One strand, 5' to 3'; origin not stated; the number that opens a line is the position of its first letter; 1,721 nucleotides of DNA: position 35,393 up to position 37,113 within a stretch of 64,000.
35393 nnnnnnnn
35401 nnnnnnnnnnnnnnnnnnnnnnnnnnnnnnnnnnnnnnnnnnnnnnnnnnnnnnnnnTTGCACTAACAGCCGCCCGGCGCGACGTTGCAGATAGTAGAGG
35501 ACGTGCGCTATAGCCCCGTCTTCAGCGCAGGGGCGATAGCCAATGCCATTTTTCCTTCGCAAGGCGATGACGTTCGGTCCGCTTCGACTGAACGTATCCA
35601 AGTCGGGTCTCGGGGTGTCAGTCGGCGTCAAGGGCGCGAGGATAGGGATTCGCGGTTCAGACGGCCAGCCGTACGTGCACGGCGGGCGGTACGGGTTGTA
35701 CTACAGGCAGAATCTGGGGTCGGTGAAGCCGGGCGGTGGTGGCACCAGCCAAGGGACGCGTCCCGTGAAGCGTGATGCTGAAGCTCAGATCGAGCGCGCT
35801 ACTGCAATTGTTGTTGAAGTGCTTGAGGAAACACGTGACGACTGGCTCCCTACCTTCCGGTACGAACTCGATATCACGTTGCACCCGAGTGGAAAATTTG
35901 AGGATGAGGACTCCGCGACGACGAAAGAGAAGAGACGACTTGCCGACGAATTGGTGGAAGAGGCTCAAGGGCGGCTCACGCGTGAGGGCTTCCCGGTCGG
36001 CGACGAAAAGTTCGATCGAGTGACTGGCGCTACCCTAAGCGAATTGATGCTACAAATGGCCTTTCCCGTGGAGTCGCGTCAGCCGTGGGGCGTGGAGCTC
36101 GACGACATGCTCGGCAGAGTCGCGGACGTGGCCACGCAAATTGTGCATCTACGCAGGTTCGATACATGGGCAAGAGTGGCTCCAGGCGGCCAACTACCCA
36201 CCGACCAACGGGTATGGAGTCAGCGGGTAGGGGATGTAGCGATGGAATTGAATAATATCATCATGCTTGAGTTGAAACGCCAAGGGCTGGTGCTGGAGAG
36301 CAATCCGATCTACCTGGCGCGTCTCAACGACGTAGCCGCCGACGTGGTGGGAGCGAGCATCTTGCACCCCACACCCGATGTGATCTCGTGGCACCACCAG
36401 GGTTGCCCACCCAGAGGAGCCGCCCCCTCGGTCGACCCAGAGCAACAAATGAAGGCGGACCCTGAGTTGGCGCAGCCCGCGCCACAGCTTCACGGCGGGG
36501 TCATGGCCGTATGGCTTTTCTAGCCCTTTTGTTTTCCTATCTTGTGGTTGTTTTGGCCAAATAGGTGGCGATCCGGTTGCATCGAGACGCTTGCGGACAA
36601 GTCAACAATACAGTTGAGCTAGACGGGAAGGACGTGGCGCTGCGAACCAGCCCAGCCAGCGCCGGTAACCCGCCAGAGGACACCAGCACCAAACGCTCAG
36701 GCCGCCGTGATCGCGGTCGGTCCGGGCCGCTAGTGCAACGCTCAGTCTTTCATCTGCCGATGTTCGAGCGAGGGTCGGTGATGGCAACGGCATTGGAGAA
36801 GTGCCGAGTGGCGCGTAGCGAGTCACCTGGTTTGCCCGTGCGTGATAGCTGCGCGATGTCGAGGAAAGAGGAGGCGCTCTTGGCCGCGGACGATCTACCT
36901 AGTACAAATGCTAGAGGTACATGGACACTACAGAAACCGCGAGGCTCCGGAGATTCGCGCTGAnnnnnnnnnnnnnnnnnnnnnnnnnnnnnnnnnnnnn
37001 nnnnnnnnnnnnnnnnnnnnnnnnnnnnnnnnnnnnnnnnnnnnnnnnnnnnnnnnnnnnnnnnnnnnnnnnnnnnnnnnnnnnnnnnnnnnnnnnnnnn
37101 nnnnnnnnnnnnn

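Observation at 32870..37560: tRNA-bounded accessory stretch: PKD lipoproteins plus a lower-GC DUF4236-like / membrane-protein gene pair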

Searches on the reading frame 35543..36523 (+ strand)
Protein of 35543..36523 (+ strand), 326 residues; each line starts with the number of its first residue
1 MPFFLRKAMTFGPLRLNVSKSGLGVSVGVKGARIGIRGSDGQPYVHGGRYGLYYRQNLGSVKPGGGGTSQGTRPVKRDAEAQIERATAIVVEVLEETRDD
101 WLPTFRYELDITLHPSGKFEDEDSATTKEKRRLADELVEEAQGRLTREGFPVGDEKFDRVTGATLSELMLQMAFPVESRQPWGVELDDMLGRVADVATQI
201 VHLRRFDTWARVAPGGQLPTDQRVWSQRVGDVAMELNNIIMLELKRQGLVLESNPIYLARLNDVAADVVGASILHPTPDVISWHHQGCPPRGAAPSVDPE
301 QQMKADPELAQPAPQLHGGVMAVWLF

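Call 4: search_protein_families(library=pfam, proteins=[window:35543-36523:+], max_evalue=0.1)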
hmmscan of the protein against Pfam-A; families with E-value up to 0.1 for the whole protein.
window:35543-36523:+ (326 aa): 1 family
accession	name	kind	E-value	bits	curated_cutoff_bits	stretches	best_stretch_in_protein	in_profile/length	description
PF14020.11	DUF4236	-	1.7e-11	44.9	27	1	5-55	3-55/55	Protein of unknown function (DUF4236)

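Call 5: search_protein_families(library=padloc, proteins=[window:35543-36523:+], max_evalue=1)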
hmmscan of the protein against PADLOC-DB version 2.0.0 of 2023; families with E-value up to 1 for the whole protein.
window:35543-36523:+ (326 aa): 0 families

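Call 7: search_protein_families(library=ncbifam, proteins=[window:35543-36523:+], max_evalue=0.1)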
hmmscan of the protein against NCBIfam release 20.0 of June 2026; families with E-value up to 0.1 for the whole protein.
window:35543-36523:+ (326 aa): 0 families

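Call 8: search_protein_families(library=phrogs, proteins=[window:35543-36523:+], max_evalue=0.1)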
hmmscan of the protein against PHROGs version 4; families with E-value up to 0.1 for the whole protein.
window:35543-36523:+ (326 aa): 9 families
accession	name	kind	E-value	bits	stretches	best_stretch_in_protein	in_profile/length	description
phrog_17982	-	unknown function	1e-05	25.7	1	1-35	1-36/390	-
phrog_33669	-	unknown function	2.6e-05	24.9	1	3-58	4-60/68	-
phrog_18347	-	unknown function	2.7e-05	24.5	1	1-38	1-40/397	-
phrog_7974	-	unknown function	9e-05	23.2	1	1-108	1-110/213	-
phrog_38135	-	unknown function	9.3e-05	22.4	1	14-78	15-80/441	-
phrog_9336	-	unknown function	0.00011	23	1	1-62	1-63/198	-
phrog_27590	-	unknown function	0.00013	23.3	1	1-65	1-66/148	-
phrog_28047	-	unknown function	0.0096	16.7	1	13-41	14-41/177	-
phrog_8279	-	unknown function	0.037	15.3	1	3-37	3-39/133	-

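Call 9: find_homologous_proteins(query=window:35543-36523:+)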
Query window:35543-36523:+ (326 aa): 229 proteins with E <= 0.001 among 6995 candidates; the best 120 are listed.
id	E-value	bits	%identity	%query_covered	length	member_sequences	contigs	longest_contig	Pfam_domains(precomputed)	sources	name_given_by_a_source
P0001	7.1e-218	740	100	100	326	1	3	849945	PF14020.12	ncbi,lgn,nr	ncbi:MAG: DUF4236 domain-containing protein [Deltaproteobacteria bacterium]|nr:DUF4236 domain-contai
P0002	3.2e-45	173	41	85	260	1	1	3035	PF14020.12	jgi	jgi:hypothetical protein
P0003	2.6e-40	157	40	85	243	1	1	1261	PF14020.12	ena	-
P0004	7.5e-40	155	39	86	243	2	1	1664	PF14020.12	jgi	jgi:hypothetical protein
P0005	1.3e-33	135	35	86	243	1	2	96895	PF14020.12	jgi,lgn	jgi:hypothetical protein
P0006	1.9e-33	134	39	85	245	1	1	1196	PF14020.12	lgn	-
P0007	1.2e-20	92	47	34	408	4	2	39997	PF14020.12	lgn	-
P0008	2.4e-19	88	53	31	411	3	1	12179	PF14020.12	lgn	-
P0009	8.1e-19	86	61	25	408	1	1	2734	PF14020.12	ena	-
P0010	6.4e-18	83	43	34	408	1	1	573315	PF14020.12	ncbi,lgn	ncbi:MAG: DUF4236 domain-containing protein [Mongoliitalea sp.]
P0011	1.4e-17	82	69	22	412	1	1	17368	PF14020.12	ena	-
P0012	4.8e-17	80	69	22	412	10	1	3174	PF14020.12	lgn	-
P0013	5.5e-17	80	64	23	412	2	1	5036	PF14020.12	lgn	-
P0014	1.7e-16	79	68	20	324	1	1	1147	PF14020.12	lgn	-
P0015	2.9e-16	78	63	22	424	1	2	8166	PF14020.12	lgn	-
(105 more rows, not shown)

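Call 10: find_encoding_contigs(protein=P0001, flank=10000, max_places=6)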
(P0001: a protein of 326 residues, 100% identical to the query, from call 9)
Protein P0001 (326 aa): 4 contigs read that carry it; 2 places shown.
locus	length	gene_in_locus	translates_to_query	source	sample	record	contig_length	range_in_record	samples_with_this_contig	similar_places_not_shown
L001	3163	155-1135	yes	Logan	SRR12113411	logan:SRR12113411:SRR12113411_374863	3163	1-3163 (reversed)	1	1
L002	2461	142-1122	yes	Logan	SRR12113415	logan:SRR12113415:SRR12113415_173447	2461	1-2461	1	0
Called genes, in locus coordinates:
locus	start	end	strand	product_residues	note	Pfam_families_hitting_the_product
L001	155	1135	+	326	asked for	PF14020:DUF4236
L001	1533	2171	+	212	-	-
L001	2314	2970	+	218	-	PF13489:Methyltransf_23, PF01209:Ubie_methyltran (faint), PF13847:Methyltransf_31, PF08241:Methyltransf_11, PF08242:Methyltransf_12, PF13649:Methyltransf_25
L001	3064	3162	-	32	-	?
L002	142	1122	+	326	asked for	PF14020:DUF4236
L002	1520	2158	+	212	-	-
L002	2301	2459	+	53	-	?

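Call 11: find_encoding_contigs(protein=P0005, flank=10000, max_places=6)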
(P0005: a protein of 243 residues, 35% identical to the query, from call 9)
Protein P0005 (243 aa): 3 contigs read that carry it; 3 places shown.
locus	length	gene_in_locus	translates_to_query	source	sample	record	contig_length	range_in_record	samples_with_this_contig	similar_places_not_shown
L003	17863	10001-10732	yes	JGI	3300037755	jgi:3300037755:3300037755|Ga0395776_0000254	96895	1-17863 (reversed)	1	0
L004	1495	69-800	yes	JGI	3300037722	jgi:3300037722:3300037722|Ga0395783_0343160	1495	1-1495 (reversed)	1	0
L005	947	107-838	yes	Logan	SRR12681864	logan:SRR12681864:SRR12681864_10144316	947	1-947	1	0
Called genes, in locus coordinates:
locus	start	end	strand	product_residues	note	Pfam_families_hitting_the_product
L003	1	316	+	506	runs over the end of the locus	PF07992:Pyr_redox_2 (faint), PF00890:FAD_binding_2 (faint), PF01266:DAO (faint), PF13450:NAD_binding_8 (weak), PF00732:GMC_oxred_N, PF05199:GMC_oxred_C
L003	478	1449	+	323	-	PF00535:Glycos_transf_2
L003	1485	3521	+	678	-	PF02310:B12-binding (faint), PF04055:Radical_SAM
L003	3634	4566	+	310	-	PF00535:Glycos_transf_2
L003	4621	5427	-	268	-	PF04055:Radical_SAM, PF13186:SPASM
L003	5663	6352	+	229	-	PF08889:WbqC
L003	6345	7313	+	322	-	PF00535:Glycos_transf_2, PF13641:Glyco_tranf_2_3 (weak)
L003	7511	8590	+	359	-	PF11583:AurF, PF28091:CylC-like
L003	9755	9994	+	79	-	-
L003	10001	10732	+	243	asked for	PF14020:DUF4236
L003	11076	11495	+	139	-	-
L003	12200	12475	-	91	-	-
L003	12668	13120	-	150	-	-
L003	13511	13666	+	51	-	PF04255:DUF433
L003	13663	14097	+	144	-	PF18480:DUF5615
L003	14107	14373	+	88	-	-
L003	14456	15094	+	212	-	-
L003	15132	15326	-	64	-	-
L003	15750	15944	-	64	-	-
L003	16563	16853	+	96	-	-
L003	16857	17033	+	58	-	-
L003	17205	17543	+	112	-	-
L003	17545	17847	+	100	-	PF02604:PhdYeFM_antitox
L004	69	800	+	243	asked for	PF14020:DUF4236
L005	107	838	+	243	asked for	PF14020:DUF4236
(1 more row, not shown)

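Call 12: find_encoding_contigs(protein=P0002, flank=10000, max_places=4)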
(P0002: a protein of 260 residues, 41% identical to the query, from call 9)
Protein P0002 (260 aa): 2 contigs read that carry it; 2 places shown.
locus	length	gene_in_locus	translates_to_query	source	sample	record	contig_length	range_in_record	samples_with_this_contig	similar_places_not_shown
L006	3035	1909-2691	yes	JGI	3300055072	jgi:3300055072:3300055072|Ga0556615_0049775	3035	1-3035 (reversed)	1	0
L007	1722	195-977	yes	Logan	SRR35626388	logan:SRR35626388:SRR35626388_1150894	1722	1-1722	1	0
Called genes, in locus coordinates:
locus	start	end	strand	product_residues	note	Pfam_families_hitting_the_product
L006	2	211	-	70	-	?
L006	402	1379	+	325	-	PF08240:ADH_N, PF00107:ADH_zinc_N, PF13602:ADH_zinc_N_2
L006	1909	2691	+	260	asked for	PF14020:DUF4236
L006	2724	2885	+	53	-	-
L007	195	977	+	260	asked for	PF14020:DUF4236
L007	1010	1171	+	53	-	-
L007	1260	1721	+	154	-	?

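Call 46: search_solved_structures(query=A2, max_evalue=10)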
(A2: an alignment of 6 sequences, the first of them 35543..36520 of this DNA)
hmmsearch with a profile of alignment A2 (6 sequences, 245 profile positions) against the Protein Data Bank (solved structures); distinct sequences matched with E-value up to 10: 4.
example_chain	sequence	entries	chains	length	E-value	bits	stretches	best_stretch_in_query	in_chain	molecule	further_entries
2ivw_A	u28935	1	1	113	0.088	15.6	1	42-110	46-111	PILP PILOT PROTEIN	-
4av2_M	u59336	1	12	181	0.26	14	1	42-110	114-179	PILP PROTEIN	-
3tbi_A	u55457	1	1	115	0.4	13.4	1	177-240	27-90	RNA polymerase-associated protein Gp33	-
7d7d_K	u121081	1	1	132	0.57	12.9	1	177-240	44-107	RNA polymerase-associated protein Gp33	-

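Call 49: predict_structure(alignment_id=A2)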
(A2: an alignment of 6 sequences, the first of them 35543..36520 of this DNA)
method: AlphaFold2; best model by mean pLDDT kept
length: 326 residues; sequences in the alignment: 6
mean_pLDDT: 64.0   pTM: 0.57
mean pLDDT of the five models: 64.0, 63.5, 61.7, 61.6, 58.8
residues with pLDDT >= 90: 0; 70-90: 178; 50-70: 37; < 50: 111
segments of 3 or more residues with pLDDT < 50: 1-39, 41-74, 290-296, 298-326
pLDDT, mean of each block of 10 residues (from residue 1): 36 43 40 44 40 32 38 53 73 85 80 58 69 79 83 71 73 78 77 87 84 79 77 82 84 77 81 77 64 47 44 32 38
secondary structure, 60 per line:
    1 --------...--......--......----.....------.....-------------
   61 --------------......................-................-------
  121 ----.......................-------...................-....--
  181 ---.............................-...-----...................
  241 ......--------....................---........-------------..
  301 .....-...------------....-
elements in order: E9-11 E14-19 E22-27 E32-36 E43-47 H75-96 H98-113 H125-147 H155-173 H175-178 H184-212 H222-246 H255-274 H278-285 H299-305 H322-325

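Call 55: fold_search(model_id=the predicted structure, library=pdb)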
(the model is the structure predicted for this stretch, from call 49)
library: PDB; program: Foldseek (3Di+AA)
matches with E <= 10: 92; with E <= 0.001: 0
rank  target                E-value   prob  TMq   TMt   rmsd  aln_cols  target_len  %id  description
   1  9lm8                  1.6e+00  0.04  0.11  0.10  20.9       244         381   14  Crystal structure of bvFP-Pfr21 (released 2026-01-28)
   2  3c98_B                2.1e+00  0.05  0.13  0.17  20.0       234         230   12  Revised structure of the munc18a-syntaxin1 complex (released 2008-03-25)
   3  9ls0_B                2.3e+00  0.08  0.18  0.22  18.9       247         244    7  Straight and symmetrical filament of the spirochete periplasmic flagella of Leptospira biflexa deleted fcpB strain (released 2025-12-24)
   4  7uc6                  2.3e+00  0.04  0.10  0.06  25.0       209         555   15  Stat5a Core in complex with Compound 12 (released 2023-02-15)
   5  3cwg_A                2.4e+00  0.07  0.13  0.10  19.3       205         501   10  Unphosphorylated mouse STAT3 core fragment (released 2008-07-01)
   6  6ydr                  2.4e+00  0.06  0.11  0.21  15.1       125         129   13  Crystal structure of Mengla Virus VP30 C-terminal domain (released 2020-04-01)
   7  6jho_A                2.4e+00  0.03  0.10  0.15  19.9       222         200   13  The complex crystal structure of Cagbeta with CagZ revealed a novel regulatory mechanism for T4SS coupling ATPase in H (released 2020-02-19)
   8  4o9y_A                2.4e+00  0.03  0.11  0.02  43.9       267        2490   11  Crystal Structure of TcdA1 (released 2014-02-26)
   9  7xsj_B                2.6e+00  0.04  0.13  0.16  19.7       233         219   12  The structure of the Mint1/Munc18-1/syntaxin-1 complex (released 2022-11-16)
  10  6lus                  2.8e+00  0.07  0.12  0.23  14.8       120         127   12  Crystal structure of the Mengla Virus VP30 C-terminal domain (released 2020-12-02)
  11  1xkp_A                2.8e+00  0.02  0.11  0.14  22.9       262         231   12  Crystal structure of the virulence factor YopN in complex with its heterodimeric chaperone SycN-YscB (released 2005-03-22)
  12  9sdx_C                2.9e+00  0.08  0.18  0.11  20.5       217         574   14  Structure of RBR binding E2 variant crosslinked with NEDD8-CUL5-RBX2 bound ARIH2 and Ub (released 2025-12-24)
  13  3lsz_D                3.2e+00  0.10  0.16  0.22  12.2       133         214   19  Crystal structure of glutathione s-transferase from Rhodobacter sphaeroides (released 2010-03-23)
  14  7sgr_A                3.4e+00  0.04  0.18  0.11  23.7       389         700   12  Structure of hemolysin A secretion system HlyB/D complex (released 2022-09-14)
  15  6mbw_B                3.4e+00  0.02  0.09  0.06  22.9       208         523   13  Structure of Transcription Factor (released 2019-06-19)
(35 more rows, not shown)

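Call 83: search_dna_similar(query=window:35543-36520:+, collection=phages, mode=protein, max_evalue=0.001, max_rows=25)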
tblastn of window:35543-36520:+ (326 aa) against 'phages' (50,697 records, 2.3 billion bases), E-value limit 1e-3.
No match.

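Call 99: find_related_loci(query=A2, collection=viral_contigs, flank=8000)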
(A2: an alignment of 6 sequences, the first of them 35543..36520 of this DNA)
Query A2 (326 aa) in viral_contigs; peptide patterns used: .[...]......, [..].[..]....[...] (x = any residue, [..] = any of these).
29 stretches matched a pattern, but none encodes a relative of the query by tblastn (E <= 1e-3).

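Call 107: search_protein_families(library=pfam, proteins=[L007:1260-1721:+, L003:11076-11495:+, L003:12200-12475:-, L003:12668-13120:-, L003:14107-14373:+, L003:14456-15094:+], max_evalue=0.01)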
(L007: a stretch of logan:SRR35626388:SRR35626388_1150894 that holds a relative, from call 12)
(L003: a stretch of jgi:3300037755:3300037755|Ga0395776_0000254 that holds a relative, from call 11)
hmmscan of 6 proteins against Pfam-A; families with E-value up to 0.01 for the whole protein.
L007:1260-1721:+ (154 aa): 1 family
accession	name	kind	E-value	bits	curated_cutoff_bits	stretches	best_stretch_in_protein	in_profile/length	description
PF05598.16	DUF772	-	1.6e-05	25.3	23.1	1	59-126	1-69/74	Transposase domain (DUF772)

L003:11076-11495:+ (139 aa): 0 families

L003:12200-12475:- (91 aa): 0 families

L003:12668-13120:- (150 aa): 0 families

L003:14107-14373:+ (88 aa): 1 family
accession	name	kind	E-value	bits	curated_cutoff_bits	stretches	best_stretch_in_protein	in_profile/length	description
PF18508.7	zf_C2H2_13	-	0.006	16.6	26.5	0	26-52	7-35/42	Zinc finger domain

L003:14456-15094:+ (212 aa): 0 families

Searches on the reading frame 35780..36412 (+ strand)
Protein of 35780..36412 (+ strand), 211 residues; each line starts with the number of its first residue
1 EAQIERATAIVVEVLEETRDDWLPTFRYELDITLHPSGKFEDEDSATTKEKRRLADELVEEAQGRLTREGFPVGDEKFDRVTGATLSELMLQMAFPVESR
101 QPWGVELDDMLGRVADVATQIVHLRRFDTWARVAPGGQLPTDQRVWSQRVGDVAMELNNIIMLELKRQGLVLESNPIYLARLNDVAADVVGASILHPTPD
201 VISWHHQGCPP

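Call 57: search_protein_representatives(protein=window:35780-36412:+)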
Query: 211 residues. Proteins with E-value up to 0.001 (for the whole library): 7; up to 1e-10: 4; up to 1e-30: 1. The best 7 are listed.
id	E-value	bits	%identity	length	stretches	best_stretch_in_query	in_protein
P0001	2.2e-136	468.6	100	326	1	1-211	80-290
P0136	4.7e-13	65.8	39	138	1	65-196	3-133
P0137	8.3e-12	61.7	35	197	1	2-187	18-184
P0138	5.6e-11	59.0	32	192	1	8-185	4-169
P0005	1.3e-10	57.8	31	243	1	6-198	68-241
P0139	3.2e-09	53.3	32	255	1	6-194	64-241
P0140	2.7e-04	37.2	30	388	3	52-123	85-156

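Call 85: search_protein_families(library=pfam, proteins=[window:35780-36412:+], max_evalue=10)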
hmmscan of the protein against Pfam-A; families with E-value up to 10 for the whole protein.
window:35780-36412:+ (211 aa): 0 families

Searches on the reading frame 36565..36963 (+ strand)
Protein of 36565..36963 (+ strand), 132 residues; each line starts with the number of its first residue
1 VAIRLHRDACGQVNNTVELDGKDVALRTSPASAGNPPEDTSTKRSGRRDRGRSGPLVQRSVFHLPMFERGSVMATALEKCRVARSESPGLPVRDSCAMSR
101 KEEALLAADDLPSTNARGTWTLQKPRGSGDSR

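Call 107: search_protein_families(library=pfam, proteins=[window:36565-36963:+], max_evalue=0.01)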
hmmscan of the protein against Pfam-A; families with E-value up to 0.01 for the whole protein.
window:36565-36963:+ (132 aa): 0 families
